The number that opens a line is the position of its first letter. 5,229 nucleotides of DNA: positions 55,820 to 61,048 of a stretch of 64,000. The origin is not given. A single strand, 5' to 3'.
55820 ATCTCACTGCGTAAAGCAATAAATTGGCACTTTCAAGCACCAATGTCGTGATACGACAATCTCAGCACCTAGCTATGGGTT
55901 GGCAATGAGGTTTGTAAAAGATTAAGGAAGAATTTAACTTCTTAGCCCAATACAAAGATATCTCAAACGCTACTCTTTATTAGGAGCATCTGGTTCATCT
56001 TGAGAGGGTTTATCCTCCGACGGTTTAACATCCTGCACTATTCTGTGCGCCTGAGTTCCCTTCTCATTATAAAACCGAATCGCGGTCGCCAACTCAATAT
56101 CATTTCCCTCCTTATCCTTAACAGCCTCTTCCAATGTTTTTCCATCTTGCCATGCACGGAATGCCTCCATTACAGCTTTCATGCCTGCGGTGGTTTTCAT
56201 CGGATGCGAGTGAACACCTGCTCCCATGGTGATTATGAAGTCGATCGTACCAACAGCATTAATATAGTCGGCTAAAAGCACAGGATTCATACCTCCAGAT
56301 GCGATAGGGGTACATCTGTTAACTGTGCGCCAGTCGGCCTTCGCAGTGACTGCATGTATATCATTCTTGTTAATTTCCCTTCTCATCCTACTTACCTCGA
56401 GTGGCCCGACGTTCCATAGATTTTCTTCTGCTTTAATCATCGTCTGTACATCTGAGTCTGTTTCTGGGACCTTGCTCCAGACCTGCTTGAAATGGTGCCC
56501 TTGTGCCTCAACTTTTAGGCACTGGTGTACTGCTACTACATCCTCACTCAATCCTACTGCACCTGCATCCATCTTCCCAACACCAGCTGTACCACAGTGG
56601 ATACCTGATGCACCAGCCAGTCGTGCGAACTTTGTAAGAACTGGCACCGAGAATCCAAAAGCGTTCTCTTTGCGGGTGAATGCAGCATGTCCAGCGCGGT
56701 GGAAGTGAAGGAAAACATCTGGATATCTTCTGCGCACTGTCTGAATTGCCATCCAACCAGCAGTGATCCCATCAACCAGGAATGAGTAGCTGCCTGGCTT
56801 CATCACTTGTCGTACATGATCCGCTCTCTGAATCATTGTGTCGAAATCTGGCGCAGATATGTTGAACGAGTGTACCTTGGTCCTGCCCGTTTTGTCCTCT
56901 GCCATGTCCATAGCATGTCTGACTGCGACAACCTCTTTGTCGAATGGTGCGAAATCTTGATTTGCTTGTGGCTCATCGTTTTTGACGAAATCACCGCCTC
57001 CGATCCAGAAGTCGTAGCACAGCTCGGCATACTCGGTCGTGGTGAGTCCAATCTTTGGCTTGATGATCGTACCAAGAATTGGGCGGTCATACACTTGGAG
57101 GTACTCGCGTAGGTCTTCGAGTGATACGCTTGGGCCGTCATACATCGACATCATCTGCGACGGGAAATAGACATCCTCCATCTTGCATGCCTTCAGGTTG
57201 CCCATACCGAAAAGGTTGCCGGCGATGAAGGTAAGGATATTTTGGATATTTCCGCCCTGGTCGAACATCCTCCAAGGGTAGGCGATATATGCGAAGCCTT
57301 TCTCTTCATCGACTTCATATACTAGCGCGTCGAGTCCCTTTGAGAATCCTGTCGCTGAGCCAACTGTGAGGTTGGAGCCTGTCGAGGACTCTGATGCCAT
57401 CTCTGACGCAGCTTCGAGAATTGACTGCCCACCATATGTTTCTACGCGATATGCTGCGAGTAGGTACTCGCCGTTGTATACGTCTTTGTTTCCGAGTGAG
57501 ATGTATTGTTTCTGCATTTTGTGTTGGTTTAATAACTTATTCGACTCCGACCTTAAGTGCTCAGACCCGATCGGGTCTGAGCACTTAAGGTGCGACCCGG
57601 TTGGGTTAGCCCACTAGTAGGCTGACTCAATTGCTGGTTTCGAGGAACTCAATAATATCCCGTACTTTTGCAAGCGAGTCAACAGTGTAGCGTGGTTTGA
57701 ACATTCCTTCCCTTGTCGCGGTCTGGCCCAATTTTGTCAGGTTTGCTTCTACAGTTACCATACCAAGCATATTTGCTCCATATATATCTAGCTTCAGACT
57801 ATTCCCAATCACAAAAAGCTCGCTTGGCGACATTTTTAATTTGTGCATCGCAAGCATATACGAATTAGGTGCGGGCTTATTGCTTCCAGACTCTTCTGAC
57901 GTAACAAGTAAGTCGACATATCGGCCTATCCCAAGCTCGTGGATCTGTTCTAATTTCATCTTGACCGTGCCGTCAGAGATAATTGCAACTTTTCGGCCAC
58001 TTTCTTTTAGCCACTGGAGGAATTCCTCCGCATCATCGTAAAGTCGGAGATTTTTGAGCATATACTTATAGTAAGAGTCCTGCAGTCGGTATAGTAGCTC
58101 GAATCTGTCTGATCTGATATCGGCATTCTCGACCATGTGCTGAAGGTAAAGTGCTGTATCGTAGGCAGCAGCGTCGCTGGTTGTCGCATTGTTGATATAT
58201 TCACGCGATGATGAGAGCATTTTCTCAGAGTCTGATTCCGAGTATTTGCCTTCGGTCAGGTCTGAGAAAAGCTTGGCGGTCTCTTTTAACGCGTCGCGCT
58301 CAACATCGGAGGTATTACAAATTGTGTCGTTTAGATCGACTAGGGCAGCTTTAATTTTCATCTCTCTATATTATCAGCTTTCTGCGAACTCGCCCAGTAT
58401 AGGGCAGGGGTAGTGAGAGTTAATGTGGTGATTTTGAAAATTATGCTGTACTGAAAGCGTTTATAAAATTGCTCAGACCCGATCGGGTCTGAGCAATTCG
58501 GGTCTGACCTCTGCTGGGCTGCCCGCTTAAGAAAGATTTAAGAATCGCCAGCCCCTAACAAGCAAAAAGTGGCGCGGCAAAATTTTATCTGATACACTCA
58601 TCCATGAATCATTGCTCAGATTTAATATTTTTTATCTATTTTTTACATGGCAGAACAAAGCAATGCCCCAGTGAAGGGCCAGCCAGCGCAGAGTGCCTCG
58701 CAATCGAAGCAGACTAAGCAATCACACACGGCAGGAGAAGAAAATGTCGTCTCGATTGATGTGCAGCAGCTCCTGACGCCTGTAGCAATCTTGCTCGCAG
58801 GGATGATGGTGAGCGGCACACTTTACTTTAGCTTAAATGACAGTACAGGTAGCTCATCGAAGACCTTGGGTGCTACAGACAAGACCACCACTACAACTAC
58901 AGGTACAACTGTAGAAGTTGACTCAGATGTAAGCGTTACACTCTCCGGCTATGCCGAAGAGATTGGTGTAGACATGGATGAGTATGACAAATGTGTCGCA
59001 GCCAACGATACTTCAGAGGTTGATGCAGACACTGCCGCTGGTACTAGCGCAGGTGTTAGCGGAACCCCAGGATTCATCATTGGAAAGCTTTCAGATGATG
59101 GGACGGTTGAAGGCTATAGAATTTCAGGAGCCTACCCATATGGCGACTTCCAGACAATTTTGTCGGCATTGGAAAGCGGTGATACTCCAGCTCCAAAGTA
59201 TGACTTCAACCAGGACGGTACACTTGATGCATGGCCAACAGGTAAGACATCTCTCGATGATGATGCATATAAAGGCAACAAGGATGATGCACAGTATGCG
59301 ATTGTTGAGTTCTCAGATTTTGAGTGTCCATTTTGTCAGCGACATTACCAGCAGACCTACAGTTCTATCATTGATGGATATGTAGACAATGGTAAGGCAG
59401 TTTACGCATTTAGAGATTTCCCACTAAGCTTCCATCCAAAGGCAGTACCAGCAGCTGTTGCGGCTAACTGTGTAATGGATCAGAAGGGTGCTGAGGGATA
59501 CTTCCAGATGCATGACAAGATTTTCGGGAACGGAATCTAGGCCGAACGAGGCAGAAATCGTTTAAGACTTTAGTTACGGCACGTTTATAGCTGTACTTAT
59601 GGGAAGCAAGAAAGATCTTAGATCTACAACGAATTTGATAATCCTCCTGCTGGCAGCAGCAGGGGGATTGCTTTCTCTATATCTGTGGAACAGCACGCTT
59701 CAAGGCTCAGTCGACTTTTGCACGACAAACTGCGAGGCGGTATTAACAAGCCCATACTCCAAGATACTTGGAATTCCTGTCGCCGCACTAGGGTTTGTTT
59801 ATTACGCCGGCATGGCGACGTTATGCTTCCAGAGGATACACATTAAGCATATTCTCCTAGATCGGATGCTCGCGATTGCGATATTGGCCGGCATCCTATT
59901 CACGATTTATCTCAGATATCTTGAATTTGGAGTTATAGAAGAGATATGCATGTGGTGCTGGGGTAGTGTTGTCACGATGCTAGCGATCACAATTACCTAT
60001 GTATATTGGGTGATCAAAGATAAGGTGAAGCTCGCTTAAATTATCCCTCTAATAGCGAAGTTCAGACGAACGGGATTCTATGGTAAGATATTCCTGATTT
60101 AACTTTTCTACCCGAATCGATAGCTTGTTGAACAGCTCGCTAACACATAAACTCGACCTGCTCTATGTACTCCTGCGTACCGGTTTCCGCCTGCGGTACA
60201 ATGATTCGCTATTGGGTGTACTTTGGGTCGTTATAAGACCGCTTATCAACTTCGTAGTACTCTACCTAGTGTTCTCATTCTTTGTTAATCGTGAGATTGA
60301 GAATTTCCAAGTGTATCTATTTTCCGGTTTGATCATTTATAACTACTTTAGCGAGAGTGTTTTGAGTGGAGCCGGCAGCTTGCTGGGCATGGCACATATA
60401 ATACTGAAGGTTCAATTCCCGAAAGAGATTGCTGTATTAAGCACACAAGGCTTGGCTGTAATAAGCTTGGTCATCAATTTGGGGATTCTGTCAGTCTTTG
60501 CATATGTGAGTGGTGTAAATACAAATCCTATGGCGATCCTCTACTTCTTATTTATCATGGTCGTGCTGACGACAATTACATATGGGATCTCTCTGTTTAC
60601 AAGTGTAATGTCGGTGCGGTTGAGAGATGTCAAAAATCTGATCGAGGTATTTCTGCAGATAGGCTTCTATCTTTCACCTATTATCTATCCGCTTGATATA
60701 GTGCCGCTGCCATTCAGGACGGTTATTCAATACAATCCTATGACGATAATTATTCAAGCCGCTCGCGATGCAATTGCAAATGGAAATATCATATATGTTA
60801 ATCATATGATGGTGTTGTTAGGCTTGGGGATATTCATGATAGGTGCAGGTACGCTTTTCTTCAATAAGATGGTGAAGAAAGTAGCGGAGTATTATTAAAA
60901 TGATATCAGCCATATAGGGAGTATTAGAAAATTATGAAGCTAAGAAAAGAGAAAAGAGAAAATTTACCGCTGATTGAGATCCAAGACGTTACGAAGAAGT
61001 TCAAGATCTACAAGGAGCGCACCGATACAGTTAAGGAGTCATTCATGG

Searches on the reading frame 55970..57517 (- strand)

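Call 60: search_protein_families(library=pfam, proteins=[window:55970-57517:-], max_evalue=0.001)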
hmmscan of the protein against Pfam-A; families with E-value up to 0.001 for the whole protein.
window:55970-57517:- (515 aa): 2 families
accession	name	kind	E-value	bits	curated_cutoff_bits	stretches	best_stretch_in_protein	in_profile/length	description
PF00016.26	RuBisCO_large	-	5e-81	272.7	30.1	2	134-353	3-222/299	Ribulose bisphosphate carboxylase large chain, catalytic domain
PF02788.21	RuBisCO_large_N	-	1.1e-26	93.8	20.7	1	16-122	11-120/120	Ribulose bisphosphate carboxylase large chain, N-terminal domain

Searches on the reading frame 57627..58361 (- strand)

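Call 61: search_protein_families(library=pfam, proteins=[window:57627-58361:-], max_evalue=0.001)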
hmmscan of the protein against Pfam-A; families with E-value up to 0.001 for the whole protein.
window:57627-58361:- (244 aa): 3 families
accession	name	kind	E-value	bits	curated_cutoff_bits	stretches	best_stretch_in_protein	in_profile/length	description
PF13419.12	HAD_2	-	1.2e-20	74.8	23.8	1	8-204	3-176/178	Haloacid dehalogenase-like hydrolase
PF00702.32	Hydrolase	-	9e-19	69.1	26.4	1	3-198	1-189/191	haloacid dehalogenase-like hydrolase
PF13242.12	Hydrolase_like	-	1e-06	29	22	1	161-232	3-74/75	HAD-hyrolase-like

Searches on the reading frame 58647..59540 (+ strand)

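Call 61: search_protein_families(library=pfam, proteins=[window:58647-59540:+], max_evalue=0.001)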
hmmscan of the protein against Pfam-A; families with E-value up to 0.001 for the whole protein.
window:58647-59540:+ (297 aa): 3 families
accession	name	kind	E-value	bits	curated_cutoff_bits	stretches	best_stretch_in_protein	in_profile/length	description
PF13462.12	Thioredoxin_4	-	3e-18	67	23.2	1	213-294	11-88/165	Thioredoxin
PF01323.26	DSBA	-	3.2e-08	34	25.6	1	99-147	125-174/191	DSBA-like thioredoxin domain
PF13098.12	Thioredoxin_2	-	4.5e-05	24.2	27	0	214-280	4-55/104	Thioredoxin-like domain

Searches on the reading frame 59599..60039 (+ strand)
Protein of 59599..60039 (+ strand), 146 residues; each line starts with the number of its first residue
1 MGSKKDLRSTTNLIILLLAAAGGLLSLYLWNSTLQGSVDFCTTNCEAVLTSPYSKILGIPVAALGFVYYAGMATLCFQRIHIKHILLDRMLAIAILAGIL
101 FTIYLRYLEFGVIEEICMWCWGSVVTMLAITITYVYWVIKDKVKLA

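Call 61: search_protein_families(library=pfam, proteins=[window:59599-60039:+], max_evalue=0.001)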
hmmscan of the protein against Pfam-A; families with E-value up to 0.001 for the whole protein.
window:59599-60039:+ (146 aa): 1 family
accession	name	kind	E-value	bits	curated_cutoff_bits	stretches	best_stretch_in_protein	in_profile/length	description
PF07884.19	VKOR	-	2.6e-22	79.9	27.5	1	14-133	2-132/134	Vitamin K epoxide reductase family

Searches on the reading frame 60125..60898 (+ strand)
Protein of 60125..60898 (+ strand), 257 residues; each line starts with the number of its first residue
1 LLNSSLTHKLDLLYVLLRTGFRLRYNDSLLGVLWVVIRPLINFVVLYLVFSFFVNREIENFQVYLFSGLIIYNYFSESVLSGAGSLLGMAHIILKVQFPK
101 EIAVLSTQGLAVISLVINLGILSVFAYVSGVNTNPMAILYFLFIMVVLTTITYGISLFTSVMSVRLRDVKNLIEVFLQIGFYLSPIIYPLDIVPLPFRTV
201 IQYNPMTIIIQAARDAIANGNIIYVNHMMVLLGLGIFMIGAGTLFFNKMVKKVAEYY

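Call 61: search_protein_families(library=pfam, proteins=[window:60125-60898:+], max_evalue=0.001)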
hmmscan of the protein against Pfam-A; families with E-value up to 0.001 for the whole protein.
window:60125-60898:+ (257 aa): 1 family
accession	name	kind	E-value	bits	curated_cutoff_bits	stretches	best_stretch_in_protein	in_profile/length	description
PF01061.29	ABC2_membrane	-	2.8e-14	53.6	26.9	1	13-216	3-209/211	ABC-2 type transporter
